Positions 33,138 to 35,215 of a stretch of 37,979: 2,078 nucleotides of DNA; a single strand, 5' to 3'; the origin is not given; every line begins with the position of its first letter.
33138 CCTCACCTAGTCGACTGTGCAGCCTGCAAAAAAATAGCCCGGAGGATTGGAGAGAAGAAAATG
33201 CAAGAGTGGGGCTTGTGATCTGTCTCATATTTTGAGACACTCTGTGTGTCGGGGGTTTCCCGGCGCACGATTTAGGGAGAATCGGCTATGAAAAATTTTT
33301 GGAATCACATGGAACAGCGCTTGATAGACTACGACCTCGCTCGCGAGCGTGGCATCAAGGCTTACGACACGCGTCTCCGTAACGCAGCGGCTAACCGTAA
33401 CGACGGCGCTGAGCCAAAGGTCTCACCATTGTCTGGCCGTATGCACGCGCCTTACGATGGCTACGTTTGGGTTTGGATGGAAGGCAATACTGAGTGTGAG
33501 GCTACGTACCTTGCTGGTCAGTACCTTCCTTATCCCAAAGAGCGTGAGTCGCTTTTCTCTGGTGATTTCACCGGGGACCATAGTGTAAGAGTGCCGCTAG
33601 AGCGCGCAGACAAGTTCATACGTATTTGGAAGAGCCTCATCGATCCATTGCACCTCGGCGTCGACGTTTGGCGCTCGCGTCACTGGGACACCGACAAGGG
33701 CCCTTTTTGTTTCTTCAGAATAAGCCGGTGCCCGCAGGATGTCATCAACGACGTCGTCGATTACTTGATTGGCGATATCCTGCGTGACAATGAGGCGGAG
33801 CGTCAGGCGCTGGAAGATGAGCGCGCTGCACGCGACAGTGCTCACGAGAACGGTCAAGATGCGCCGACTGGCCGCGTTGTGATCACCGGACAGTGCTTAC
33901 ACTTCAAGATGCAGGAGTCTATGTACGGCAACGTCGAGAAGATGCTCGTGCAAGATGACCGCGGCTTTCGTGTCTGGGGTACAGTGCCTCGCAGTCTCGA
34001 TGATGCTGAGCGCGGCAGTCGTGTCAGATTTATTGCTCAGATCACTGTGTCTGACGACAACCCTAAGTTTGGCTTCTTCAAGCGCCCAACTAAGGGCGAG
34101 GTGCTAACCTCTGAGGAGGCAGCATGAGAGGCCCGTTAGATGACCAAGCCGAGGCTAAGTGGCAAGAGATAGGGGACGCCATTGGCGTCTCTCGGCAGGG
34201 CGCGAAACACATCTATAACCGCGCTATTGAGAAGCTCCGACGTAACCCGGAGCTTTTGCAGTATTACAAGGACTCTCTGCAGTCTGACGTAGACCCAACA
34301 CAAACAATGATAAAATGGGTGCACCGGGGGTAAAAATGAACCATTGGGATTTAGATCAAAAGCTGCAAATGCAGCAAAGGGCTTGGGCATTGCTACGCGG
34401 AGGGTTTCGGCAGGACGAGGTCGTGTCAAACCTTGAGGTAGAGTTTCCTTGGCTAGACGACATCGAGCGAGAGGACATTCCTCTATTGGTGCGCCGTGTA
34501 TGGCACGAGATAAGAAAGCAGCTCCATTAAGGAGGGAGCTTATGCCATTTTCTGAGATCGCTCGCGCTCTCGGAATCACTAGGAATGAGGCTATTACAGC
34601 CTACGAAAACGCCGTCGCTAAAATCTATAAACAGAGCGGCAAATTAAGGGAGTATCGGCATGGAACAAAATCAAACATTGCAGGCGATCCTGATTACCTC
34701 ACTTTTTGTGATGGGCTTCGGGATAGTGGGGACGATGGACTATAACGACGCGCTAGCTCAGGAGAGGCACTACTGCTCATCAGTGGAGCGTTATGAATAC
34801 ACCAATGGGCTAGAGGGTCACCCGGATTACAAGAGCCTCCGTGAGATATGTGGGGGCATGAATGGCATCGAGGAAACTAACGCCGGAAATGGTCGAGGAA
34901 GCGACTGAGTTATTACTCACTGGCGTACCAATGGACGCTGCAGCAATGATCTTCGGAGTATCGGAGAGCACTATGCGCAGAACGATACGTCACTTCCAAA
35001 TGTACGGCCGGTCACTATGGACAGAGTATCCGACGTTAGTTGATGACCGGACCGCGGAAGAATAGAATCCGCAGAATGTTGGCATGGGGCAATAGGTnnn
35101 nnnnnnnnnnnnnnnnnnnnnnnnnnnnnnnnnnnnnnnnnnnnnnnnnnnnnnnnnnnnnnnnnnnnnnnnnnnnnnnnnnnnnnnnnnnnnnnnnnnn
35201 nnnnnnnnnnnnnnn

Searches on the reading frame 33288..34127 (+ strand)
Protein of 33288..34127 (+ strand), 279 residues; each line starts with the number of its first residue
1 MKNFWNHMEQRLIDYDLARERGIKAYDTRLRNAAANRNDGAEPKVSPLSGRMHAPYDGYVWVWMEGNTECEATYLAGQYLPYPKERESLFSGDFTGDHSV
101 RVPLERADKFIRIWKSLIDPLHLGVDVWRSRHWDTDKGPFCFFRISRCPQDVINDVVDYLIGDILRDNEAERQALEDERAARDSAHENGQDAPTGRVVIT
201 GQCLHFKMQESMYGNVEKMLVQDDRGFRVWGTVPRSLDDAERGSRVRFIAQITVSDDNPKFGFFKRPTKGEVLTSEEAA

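Call 9: search_protein_families(library=pfam, max_evalue=0.01, proteins=[window:33288-34127:+])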
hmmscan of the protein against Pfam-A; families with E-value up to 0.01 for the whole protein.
window:33288-34127:+ (279 aa): 0 families

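Call 12: search_protein_families(library=phrogs, max_evalue=0.01, proteins=[window:33288-34127:+])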
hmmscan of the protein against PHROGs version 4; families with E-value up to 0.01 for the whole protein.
window:33288-34127:+ (279 aa): 4 families
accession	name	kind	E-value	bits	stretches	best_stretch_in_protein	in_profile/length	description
phrog_4750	-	unknown function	2.8e-29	103.3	1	48-273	55-258/260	-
phrog_4265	-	unknown function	7.8e-19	69.5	1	175-271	164-278/280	-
phrog_18425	-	unknown function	3e-17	63.9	1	182-272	43-132/137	-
phrog_25780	-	unknown function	1.7e-06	29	1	48-92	55-97/135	-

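Call 14: find_related_loci(query=window:33288-34127:+, collection=viral_contigs, flank=6000)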
Query window:33288-34127:+ (279 aa) in viral_contigs; peptide patterns used: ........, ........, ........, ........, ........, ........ (x = any residue, [..] = any of these).
2 stretches matched a pattern; 1 encode a relative of the query (tblastn E <= 1e-3); 1 distinct loci.
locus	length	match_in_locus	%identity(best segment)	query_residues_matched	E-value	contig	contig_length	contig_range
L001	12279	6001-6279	48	172-267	4e-24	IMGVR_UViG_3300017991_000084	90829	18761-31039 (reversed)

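Call 15: find_encoding_contigs(protein=window:33288-34127:+, flank=5000, max_places=10)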
Protein window:33288-34127:+ (279 aa): 1 contig read that carries it; 1 place shown.
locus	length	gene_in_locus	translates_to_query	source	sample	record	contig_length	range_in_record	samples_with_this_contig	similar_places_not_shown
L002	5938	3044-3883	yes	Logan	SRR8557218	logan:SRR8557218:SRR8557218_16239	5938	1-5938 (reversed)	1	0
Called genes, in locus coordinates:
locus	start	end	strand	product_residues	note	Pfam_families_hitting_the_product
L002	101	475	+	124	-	-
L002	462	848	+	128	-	PF05772:NinB (weak)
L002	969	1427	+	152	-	PF05766:NinG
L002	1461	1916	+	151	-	-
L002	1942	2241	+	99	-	-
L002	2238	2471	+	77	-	-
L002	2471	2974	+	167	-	-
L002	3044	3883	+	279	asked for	-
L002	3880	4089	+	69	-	-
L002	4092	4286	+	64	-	-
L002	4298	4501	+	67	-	-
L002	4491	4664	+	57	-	-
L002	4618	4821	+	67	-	-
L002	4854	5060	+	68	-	-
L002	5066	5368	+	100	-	-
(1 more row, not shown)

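Call 16: find_homologous_proteins(query=window:33288-34127:+)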
Query window:33288-34127:+ (279 aa): 147 proteins with E <= 0.001 among 669 candidates; the best 120 are listed.
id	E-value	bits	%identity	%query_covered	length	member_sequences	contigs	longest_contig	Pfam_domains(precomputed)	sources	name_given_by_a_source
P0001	2.1e-192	656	100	100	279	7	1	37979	-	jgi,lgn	-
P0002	1.8e-102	361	59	100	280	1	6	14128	-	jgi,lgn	jgi:hypothetical protein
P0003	1.9e-101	357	58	100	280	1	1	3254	-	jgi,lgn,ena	-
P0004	1.4e-100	355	58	100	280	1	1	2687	-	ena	-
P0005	1.6e-100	354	58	100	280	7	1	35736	-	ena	-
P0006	3.2e-100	353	58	100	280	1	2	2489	-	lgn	-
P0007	4.2e-100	353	58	100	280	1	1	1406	-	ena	-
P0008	6.1e-100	352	58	100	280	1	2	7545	-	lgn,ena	-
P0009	7.1e-100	352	57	100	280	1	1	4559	-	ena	-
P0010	8.2e-100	352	58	100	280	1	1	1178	-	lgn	-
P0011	1.4e-99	351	58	100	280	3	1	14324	-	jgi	-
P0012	1.8e-99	351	57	100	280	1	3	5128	-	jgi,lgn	jgi:hypothetical protein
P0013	2.2e-99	351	57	100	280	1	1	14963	-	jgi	jgi:hypothetical protein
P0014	2.2e-99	351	58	100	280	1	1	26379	-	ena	-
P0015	4.3e-99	350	57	100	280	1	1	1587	-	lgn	-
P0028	1.3e-97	345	57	100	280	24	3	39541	-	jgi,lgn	jgi:hypothetical protein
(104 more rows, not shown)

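Call 17: find_encoding_contigs(protein=P0005, flank=8000, max_places=3)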
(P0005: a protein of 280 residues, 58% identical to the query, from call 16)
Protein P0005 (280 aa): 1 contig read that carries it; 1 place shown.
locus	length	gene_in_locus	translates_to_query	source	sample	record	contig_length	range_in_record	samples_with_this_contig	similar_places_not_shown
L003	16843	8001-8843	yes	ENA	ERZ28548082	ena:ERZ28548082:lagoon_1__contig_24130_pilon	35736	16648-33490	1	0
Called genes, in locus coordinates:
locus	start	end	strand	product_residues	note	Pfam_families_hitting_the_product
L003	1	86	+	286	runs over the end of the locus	-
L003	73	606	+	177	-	-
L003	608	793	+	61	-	-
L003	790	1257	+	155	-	-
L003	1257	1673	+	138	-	PF00959:Phage_lysozyme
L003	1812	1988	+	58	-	-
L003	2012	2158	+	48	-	-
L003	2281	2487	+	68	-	-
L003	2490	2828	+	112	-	-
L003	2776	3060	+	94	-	-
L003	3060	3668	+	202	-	-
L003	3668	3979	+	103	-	-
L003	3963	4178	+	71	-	-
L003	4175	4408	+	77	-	PF14090:HTH_39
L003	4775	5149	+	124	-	-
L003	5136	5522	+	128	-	PF05772:NinB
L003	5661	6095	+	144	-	PF05766:NinG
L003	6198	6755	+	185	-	-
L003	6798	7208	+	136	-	-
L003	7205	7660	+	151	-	-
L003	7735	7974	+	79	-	-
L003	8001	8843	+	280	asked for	-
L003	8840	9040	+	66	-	-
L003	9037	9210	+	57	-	-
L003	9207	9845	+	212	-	PF01555:N6_N4_Mtase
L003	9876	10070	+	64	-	-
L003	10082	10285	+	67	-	-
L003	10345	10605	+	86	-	-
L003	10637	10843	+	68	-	-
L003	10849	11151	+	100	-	-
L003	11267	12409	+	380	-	PF04466:Terminase_3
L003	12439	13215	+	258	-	-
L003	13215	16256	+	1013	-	PF18760:ART-PolyVal (faint), PF18838:LPD23 (weak)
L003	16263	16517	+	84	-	-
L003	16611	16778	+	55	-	-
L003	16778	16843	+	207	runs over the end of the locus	PF24175:SU10_adaptor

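Call 18: find_encoding_contigs(protein=P0028, flank=8000, max_places=3)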
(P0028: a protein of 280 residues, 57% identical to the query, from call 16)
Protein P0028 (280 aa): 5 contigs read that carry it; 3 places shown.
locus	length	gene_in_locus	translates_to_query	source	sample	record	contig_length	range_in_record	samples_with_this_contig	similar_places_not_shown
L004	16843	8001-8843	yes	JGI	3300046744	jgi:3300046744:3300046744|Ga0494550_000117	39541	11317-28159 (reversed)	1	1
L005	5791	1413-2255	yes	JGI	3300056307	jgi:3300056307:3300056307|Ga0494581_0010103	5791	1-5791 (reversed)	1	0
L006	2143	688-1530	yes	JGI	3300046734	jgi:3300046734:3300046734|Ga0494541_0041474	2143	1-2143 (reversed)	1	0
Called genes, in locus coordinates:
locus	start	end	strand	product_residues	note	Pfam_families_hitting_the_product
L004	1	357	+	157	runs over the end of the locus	-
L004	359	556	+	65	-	-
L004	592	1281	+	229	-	-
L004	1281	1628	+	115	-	-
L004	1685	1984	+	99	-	PF05951:Peptidase_M15_2 (weak), PF08291:Peptidase_M15_3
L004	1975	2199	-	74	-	-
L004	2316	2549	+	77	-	-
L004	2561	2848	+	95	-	-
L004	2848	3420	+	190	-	PF27148:Slr1353_N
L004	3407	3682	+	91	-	-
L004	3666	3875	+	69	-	-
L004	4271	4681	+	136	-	-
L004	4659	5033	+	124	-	-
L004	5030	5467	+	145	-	-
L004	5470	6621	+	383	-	PF00196:GerE, PF02796:HTH_7 (faint)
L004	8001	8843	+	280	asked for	-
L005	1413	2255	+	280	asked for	-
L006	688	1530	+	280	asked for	-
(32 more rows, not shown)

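Call 19: find_encoding_contigs(protein=P0014, flank=8000, max_places=3)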
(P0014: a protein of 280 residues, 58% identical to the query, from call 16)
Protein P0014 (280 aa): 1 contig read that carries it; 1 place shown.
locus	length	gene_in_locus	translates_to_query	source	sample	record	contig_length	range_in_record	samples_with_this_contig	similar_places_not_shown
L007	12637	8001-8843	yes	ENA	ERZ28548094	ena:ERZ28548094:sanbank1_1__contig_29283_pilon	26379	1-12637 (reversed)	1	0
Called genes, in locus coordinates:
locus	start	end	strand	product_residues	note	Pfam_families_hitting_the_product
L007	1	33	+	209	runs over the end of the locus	-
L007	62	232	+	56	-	-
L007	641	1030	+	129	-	-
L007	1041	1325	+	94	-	-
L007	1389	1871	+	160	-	-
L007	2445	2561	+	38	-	-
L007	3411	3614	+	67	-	-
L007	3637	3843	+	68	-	-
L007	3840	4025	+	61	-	-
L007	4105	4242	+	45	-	-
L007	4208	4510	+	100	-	-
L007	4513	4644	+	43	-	-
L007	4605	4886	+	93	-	PF06378:SSAP_Sak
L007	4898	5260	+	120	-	-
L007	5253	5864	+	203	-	PF00436:SSB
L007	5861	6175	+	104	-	-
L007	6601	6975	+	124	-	-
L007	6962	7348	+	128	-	PF05772:NinB (weak)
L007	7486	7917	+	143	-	PF05766:NinG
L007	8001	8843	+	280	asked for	-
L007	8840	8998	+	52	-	-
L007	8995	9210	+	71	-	-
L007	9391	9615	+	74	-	-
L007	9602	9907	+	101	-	-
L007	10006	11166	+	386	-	PF04466:Terminase_3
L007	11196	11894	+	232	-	-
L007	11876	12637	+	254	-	?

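Call 24: find_related_loci(query=A1, collection=metagenome_contigs, flank=5000)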
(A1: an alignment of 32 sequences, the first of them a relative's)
Query A1 (279 aa) in metagenome_contigs; peptide patterns used: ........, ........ (x = any residue, [..] = any of these).
467 stretches matched a pattern; 400 encode a relative of the query (tblastn E <= 1e-3); the best 80 are kept; 80 distinct loci.
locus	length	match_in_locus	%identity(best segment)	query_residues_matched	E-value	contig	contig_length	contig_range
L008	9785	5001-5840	58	1-279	1e-105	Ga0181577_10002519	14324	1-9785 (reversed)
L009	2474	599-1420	57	1-273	2e-108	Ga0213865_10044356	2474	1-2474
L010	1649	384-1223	57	1-279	3e-111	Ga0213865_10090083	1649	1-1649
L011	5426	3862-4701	57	1-279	6e-104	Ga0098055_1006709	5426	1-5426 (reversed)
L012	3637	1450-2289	57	1-279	2e-105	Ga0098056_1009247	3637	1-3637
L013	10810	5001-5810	58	1-269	2e-103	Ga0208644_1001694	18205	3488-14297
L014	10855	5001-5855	55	1-279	3e-101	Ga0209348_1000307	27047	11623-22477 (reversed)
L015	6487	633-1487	54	1-279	4e-101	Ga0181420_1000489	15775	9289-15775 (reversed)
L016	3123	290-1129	54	1-279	9e-103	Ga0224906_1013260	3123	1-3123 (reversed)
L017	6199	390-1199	58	1-269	1e-100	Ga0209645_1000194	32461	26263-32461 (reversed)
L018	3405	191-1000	55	1-269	4e-101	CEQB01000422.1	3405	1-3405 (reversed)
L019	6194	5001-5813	56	1-269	9e-99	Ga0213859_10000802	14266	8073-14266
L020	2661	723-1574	54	1-278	3e-101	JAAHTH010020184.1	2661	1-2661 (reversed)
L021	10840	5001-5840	54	1-279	6e-98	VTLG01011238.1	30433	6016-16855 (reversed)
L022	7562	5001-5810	56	1-269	5e-98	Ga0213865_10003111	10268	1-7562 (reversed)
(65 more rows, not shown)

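Call 25: find_related_loci(query=A1, collection=viral_contigs, flank=5000)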
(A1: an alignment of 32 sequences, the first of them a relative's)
Query A1 (279 aa) in viral_contigs; peptide patterns used: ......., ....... (x = any residue, [..] = any of these).
339 stretches matched a pattern; 307 encode a relative of the query (tblastn E <= 1e-3); the best 80 are kept; 80 distinct loci.
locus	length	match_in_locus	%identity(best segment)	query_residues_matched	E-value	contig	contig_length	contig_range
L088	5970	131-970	58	1-279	3e-107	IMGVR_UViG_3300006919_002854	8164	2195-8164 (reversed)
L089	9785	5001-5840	58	1-279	2e-105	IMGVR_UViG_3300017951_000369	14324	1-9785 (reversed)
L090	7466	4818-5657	57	1-279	4e-104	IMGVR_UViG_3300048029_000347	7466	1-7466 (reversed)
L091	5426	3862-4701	57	1-279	7e-104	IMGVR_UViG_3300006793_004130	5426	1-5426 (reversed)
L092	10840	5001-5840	57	1-279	8e-104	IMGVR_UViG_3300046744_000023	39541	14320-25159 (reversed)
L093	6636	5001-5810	58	1-269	3e-103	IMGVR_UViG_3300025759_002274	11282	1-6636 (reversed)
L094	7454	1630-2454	56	1-274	8e-103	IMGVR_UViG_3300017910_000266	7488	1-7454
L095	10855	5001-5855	55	1-279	4e-101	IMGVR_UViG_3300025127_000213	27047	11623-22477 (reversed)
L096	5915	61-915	54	1-279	6e-101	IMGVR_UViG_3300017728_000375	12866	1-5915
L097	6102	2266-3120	55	1-279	4e-101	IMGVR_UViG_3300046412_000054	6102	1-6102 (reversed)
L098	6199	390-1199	58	1-269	2e-100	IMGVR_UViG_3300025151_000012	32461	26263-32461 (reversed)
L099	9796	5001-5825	56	1-274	2e-100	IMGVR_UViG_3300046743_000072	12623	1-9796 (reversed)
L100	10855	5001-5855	54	1-279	8e-100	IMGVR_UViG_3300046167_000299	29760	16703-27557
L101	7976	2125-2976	54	1-278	5e-99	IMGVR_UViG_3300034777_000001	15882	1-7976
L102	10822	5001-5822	55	1-273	2e-99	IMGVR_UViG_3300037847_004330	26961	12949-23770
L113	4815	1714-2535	51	1-276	2e-91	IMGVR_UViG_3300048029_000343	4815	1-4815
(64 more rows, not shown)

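Call 37: search_dna_similar(query=window:33288-34127:+, collection=phages, mode=protein, max_rows=25)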
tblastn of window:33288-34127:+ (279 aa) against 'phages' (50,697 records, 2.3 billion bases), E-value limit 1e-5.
Records with a match: 455; places in all: 455; records where one place covers at least 80% of the query: 253.
Best place of each record, by identity: <60% 455.
By first word of the organism name: Microbacterium 170; Klebsiella 160; Enterobacter 27; Salmonella 17; Arthrobacter 11; Vibrio 9; Pectobacterium 6; Pseudomonas 6; Proteus 6; Yersinia 5; and 16 more.
By host as written in the record: Microbacterium foliorum NRRL B-24224 SEA 83; Microbacterium foliorum NRRL B-24224 66; Klebsiella pneumoniae 36; - 12; Klebsiella pneumoniae MRSN414780 10; Microbacterium foliorum NRRL B-24224-SEA 8; Klebsiella aerogenes 7; Raoultella planticola K59 (synonym: Klebsiella planticola) 7; and 124 more.
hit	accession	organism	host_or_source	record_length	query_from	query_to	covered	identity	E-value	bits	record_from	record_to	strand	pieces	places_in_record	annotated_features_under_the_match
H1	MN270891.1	Pectobacterium phage Wc4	Pectobacterium carotovorum subsp. ...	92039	24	268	88%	32.2%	7e-20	95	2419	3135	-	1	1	hypothetical protein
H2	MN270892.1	Pectobacterium phage Wc4-1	Pectobacterium carotovorum subsp. ...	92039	24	268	88%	32.2%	7e-20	95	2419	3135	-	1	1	hypothetical protein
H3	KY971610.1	Pseudomonas phage PspYZU05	Pseudomonas sp.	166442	8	273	95%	29.4%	3e-19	93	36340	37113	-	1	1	hypothetical protein (x2)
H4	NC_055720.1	Pseudomonas phage PspYZU05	Pseudomonas sp.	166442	8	273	95%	29.4%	3e-19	93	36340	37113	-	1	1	hypothetical protein (x2)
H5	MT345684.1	Alteromonas phage vB_AcoS-R7M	Alteromonas confluentis DSSK2-12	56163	1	277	99%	28.0%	7e-20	95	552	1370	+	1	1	hypothetical protein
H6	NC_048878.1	Alteromonas phage vB_AcoS-R7M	Alteromonas confluentis DSSK2-12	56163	1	277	99%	28.0%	7e-20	95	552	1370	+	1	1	hypothetical protein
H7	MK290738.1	Pectobacterium phage Arno18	Pectobacterium carotovorum subsp. ...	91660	29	268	86%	31.1%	5e-18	89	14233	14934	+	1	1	hypothetical protein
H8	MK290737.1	Pectobacterium phage Arno162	Pectobacterium atrosepticum SCRI1043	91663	29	268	86%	30.3%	8e-17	86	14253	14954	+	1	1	hypothetical protein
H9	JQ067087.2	Pseudomonas phage PaMx11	Pseudomonas aeruginosa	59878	29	272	87%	28.5%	8e-8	59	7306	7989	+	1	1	hypothetical protein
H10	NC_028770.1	Pseudomonas phage PaMx11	Pseudomonas aeruginosa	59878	29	272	87%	28.5%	8e-8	59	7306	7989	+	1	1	hypothetical protein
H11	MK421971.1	Klebsiella phage vB_KpnM_GF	Klebsiella pneumoniae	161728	45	269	81%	30.3%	2e-18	91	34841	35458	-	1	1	none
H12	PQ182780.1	Klebsiella phage vB_Kp_M198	Klebsiella pneumoniae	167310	45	269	81%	30.3%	2e-18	91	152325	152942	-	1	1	hypothetical protein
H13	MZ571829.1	Klebsiella phage vB_KpnM-VAC36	Klebsiella pneumoniae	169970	39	272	84%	29.2%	2e-17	87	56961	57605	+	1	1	hypothetical protein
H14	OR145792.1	Klebsiella phage Kpn BM7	Klebsiella pneumoniae BM7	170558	39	272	84%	29.2%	3e-17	87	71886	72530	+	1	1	hypothetical protein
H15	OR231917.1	Klebsiella phage pzk-kv8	Klebsiella variicola kv8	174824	39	272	84%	29.2%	4e-17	87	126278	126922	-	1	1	hypothetical protein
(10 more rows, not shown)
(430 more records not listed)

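Call 66: predict_structure(alignment_id=A1)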
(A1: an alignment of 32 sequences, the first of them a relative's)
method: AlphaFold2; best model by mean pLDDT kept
length: 279 residues; sequences in the alignment: 32
mean_pLDDT: 86.9   pTM: 0.55
mean pLDDT of the five models: 86.9, 86.6, 83.6, 82.7, 82.1
residues with pLDDT >= 90: 134; 70-90: 126; 50-70: 17; < 50: 2
segments of 3 or more residues with pLDDT < 50: none
pLDDT, mean of each block of 10 residues (from residue 1): 84 87 86 92 88 93 86 94 71 68 94 88 85 92 89 90 84 87 89 92 91 88 93 86 89 92 86 66
secondary structure, 60 per line:
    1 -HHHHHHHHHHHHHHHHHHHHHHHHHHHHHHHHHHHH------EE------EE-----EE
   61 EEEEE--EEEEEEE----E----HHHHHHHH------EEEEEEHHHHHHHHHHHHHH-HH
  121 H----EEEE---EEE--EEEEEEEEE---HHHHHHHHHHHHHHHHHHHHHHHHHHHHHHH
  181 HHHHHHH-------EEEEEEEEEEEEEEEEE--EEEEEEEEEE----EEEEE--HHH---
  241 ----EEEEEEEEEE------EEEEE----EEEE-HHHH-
elements in order: H2-37 E59-65 E68-74 H84-91 E98-103 H104-117 E126-129 E133-135 E138-146 H150-187 E195-211 E214-223 E228-232 E245-254 E261-265 E270-273 H275-278

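Call 68: fold_search(model_id=the predicted structure, library=pdb)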
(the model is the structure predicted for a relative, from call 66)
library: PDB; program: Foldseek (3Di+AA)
matches with E <= 10: 850; with E <= 0.001: 0
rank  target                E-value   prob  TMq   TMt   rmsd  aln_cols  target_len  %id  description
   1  4ql5_B                1.6e-03  1.00  0.15  0.51   5.8        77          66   14  Crystal structure of translation initiation factor IF-1 from Streptococcus pneumoniae TIGR4 (released 2014-07-02)
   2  9dei_L                2.6e-03  1.00  0.20  0.35   8.0       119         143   11  Trypanosoma brucei mitochondrial RNA-editing catalytic complex 1, U-deletion (RECC1) (released 2026-01-21)
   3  4ql5_A                2.8e-03  1.00  0.16  0.53   5.8        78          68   14  Crystal structure of translation initiation factor IF-1 from Streptococcus pneumoniae TIGR4 (released 2014-07-02)
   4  3koj_A                4.2e-03  1.00  0.22  0.56   5.7        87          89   11  Crystal structure of the SSB domain of Q5N255_SYNP6 protein from Synechococcus sp. Northeast Structural Genomics Conso (released 2009-11-24)
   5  2n3s_MODEL_1_A        4.7e-03  1.00  0.17  0.52   5.1        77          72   10  NMR Assignments and structure of Translation initiation factor IF-1 from Burkholderia thailandensis E264. (released 2015-06-24)
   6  8ylw_C                5.9e-03  1.00  0.21  0.13   5.5        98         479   12  Crystal Structure of Lysyl-tRNA Synthetase from Plasmodium falciparum complexed with Lys-AMS (released 2025-09-10)
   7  6kcn_C                6.3e-03  1.00  0.21  0.13   5.2        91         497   15  Crystal structure of plasmodium lysyl-tRNA synthetase in complex with a cladosporin derivative 4 (released 2020-04-08)
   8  9dei_P                6.3e-03  1.00  0.20  0.44   8.2       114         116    7  Trypanosoma brucei mitochondrial RNA-editing catalytic complex 1, U-deletion (RECC1) (released 2026-01-21)
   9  7bt5_B                6.6e-03  1.00  0.20  0.13   5.2        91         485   16  Crystal structure of plasmodium LysRS complexing with an antitumor compound (released 2020-09-30)
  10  7bt5_A                7.0e-03  0.99  0.20  0.13   7.7       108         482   14  Crystal structure of plasmodium LysRS complexing with an antitumor compound (released 2020-09-30)
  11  6kbf_B                7.9e-03  1.00  0.23  0.13   5.3        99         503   14  Crystal structure of plasmodium lysyl-tRNA synthetase in complex with a cladosporin derivative 3 (released 2020-04-08)
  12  3k80_D                7.9e-03  1.00  0.22  0.50   5.0        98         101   11  Structure of essential protein from Trypanosoma brucei (released 2010-11-17)
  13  8k9x_B                7.9e-03  1.00  0.20  0.12   5.3        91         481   16  Crystal structure of plasmodium LysRS complexing with ASP3026 derived LysRS inhibitor 5 (ADKI5) (released 2024-06-26)
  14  7yny_C                8.4e-03  1.00  0.19  0.16   5.2        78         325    9  Crystal structure of baculovirus LEF-3 from Helicoverpa armigera nucleopolyhedrovirus (released 2023-01-25)
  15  3i4o_A                8.4e-03  0.99  0.15  0.50   5.7        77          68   10  Crystal Structure of Translation Initiation Factor 1 from Mycobacterium tuberculosis (released 2010-02-23)
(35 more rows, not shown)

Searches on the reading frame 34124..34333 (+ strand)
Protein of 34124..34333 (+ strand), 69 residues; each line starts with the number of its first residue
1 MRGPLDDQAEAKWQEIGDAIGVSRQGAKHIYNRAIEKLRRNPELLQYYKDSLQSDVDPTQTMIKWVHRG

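Call 9: search_protein_families(library=pfam, max_evalue=0.01, proteins=[window:34124-34333:+])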
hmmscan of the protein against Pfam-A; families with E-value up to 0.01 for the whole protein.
window:34124-34333:+ (69 aa): 1 family
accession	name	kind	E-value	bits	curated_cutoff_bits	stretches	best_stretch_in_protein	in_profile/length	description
PF04545.22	Sigma70_r4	-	0.00018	21.4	24.1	1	14-39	24-49/50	Sigma-70, region 4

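Call 12: search_protein_families(library=phrogs, max_evalue=0.01, proteins=[window:34124-34333:+])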
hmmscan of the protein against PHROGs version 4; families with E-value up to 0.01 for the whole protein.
window:34124-34333:+ (69 aa): 3 families
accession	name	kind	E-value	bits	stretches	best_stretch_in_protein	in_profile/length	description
phrog_6836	-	unknown function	0.002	18.9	1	8-38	98-128/144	-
phrog_1740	-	transcription regulation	0.0051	16.3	1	14-43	188-217/567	RNA polymerase sigma factor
phrog_36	-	transcription regulation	0.0073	16.9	1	12-39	157-184/220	transcriptional regulator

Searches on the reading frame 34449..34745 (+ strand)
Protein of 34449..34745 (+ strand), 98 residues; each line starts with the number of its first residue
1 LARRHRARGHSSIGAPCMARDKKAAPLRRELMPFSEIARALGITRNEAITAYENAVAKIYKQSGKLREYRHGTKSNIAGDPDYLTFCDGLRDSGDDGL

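Call 9: search_protein_families(library=pfam, max_evalue=0.01, proteins=[window:34449-34745:+])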
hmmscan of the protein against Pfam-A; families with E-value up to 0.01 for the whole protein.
window:34449-34745:+ (98 aa): 1 family
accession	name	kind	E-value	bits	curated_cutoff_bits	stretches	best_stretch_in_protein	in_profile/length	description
PF22451.2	NirdL-like_HTH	-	0.0092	16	27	0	33-52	18-37/47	Siroheme decarboxylase NirDL-like HTH domain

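Call 12: search_protein_families(library=phrogs, max_evalue=0.01, proteins=[window:34449-34745:+])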
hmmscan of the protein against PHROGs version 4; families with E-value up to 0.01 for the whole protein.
window:34449-34745:+ (98 aa): 0 families

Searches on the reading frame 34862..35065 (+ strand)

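Call 12: search_protein_families(library=phrogs, max_evalue=0.01, proteins=[window:34862-35065:+])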
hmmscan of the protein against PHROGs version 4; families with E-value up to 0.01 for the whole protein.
window:34862-35065:+ (67 aa): 3 families
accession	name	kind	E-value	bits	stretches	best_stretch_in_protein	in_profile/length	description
phrog_664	-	DNA, RNA and nucleotide metabolism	0.00021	22.2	1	4-44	83-123/210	DNA binding protein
phrog_22141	-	DNA, RNA and nucleotide metabolism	0.00083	20.2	1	21-47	119-145/166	DNA binding protein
phrog_1920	-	unknown function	0.0041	17.8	1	1-49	1-50/63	-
